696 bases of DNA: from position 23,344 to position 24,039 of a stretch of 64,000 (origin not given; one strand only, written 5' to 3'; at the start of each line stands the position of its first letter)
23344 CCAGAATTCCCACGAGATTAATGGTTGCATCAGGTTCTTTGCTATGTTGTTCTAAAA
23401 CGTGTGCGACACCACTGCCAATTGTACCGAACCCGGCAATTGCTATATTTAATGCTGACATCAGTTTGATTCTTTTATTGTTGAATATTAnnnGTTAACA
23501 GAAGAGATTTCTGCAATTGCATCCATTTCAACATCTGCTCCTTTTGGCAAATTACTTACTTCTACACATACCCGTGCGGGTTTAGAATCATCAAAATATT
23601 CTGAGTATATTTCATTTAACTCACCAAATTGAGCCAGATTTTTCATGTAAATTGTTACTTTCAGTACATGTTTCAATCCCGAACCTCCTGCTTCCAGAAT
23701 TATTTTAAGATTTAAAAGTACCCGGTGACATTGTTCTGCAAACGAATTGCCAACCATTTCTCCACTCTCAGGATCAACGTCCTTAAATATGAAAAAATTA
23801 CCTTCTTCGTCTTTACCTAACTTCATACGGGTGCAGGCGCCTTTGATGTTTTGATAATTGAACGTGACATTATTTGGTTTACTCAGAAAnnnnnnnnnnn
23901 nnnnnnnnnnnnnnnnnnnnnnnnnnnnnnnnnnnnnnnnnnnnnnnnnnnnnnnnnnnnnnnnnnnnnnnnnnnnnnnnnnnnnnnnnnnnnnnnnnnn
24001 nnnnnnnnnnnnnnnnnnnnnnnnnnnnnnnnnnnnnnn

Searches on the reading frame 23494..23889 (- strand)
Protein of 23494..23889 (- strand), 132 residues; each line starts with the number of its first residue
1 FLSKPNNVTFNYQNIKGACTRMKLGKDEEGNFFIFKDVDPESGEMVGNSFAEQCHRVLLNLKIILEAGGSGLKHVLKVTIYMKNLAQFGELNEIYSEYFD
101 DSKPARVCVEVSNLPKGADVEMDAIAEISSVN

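Call 65: search_protein_families(library=ncbifam, proteins=[window:23494-23889:-], max_evalue=0.001)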
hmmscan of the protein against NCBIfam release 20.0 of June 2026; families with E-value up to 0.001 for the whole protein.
window:23494-23889:- (132 aa): 3 families
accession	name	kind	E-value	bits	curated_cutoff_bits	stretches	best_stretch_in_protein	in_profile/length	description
TIGR00004.1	TIGR00004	subfamily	1.2e-30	106.3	106.25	1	38-126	34-123/125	Rid family detoxifying hydrolase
NF008490.0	PRK11401.1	equivalog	6.8e-15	55.1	222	1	38-127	35-126/129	enamine/imine deaminase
TIGR03610.1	RutC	equivalog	1.7e-13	50.7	169.1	1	51-128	49-126/127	pyrimidine utilization protein C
